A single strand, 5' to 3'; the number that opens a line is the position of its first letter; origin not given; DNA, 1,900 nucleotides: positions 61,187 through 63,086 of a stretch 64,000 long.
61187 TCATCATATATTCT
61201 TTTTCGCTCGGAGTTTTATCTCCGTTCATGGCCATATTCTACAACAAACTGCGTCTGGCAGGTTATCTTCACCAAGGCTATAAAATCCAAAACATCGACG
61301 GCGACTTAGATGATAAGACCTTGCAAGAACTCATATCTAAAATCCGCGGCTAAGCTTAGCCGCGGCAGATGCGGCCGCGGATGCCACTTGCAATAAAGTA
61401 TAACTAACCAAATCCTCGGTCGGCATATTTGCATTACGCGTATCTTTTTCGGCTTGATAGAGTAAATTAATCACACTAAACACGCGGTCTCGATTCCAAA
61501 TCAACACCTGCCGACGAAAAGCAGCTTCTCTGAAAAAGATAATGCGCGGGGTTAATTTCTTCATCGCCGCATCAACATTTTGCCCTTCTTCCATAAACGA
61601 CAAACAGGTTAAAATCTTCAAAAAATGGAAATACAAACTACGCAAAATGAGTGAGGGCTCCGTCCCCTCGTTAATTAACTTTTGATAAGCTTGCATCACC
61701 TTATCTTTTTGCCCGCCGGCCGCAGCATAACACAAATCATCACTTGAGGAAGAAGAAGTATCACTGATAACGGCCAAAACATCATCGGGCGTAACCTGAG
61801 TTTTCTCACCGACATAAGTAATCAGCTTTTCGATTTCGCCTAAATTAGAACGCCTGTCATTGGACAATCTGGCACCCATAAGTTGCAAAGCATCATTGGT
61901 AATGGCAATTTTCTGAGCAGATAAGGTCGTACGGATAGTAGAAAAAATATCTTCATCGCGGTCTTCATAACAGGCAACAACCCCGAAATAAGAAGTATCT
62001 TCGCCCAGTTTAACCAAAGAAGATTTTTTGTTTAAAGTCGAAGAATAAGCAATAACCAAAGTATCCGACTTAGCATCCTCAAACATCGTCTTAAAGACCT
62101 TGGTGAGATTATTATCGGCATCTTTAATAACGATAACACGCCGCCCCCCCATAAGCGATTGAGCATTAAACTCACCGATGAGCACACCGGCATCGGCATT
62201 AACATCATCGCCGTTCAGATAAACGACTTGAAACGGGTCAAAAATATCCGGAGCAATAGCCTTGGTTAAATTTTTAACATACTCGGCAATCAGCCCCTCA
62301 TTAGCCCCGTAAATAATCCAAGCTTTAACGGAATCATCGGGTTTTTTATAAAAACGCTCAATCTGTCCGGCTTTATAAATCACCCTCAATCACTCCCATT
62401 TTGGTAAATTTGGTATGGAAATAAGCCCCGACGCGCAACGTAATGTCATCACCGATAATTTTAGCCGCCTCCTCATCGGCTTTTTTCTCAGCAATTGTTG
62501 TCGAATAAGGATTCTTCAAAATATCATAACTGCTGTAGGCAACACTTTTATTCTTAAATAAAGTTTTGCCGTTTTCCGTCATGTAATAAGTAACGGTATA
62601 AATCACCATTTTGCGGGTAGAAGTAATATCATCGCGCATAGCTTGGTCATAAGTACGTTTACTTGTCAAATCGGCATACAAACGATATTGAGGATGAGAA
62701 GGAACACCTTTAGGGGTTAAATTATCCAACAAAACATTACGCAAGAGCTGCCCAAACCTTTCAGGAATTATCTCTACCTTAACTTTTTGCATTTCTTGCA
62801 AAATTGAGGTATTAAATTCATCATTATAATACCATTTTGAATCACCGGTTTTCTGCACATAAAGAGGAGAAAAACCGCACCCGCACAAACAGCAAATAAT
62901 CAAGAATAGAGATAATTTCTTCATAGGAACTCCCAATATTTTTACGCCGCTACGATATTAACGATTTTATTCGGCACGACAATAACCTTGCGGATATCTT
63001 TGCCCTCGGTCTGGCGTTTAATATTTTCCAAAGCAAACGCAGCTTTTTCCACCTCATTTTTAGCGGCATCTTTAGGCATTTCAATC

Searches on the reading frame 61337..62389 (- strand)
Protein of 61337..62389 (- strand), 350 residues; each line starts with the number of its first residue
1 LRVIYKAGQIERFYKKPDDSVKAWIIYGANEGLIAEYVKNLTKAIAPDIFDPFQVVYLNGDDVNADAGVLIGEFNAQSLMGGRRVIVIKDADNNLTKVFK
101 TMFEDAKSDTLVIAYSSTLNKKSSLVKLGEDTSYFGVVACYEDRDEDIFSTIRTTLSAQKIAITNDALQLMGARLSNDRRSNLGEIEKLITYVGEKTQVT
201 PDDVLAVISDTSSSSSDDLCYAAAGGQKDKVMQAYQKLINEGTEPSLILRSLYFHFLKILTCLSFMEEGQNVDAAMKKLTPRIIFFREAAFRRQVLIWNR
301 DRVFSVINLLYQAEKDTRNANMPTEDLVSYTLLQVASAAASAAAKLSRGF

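Call 20: search_protein_families(library=pfam, proteins=[window:61337-62389:-], max_evalue=0.00001)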
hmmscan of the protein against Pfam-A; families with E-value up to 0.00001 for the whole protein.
window:61337-62389:- (350 aa): 1 family
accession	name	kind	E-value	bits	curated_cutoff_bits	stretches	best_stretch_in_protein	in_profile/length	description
PF06144.19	DNA_pol3_delta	-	1.2e-09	38.6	21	1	25-128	2-113/124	DNA polymerase III, delta subunit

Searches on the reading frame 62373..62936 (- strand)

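Call 20: search_protein_families(library=pfam, proteins=[window:62373-62936:-], max_evalue=0.00001)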
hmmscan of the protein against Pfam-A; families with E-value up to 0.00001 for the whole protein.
window:62373-62936:- (187 aa): 0 families

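Call 63: search_protein_families(library=pfam, proteins=[window:62373-62936:-], max_evalue=0.05)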
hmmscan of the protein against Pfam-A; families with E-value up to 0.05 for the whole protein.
window:62373-62936:- (187 aa): 1 family
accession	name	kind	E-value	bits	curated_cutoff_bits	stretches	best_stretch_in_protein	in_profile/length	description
PF04390.17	LptE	-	1.5e-05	26.1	23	1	50-167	2-116/118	Lipopolysaccharide-assembly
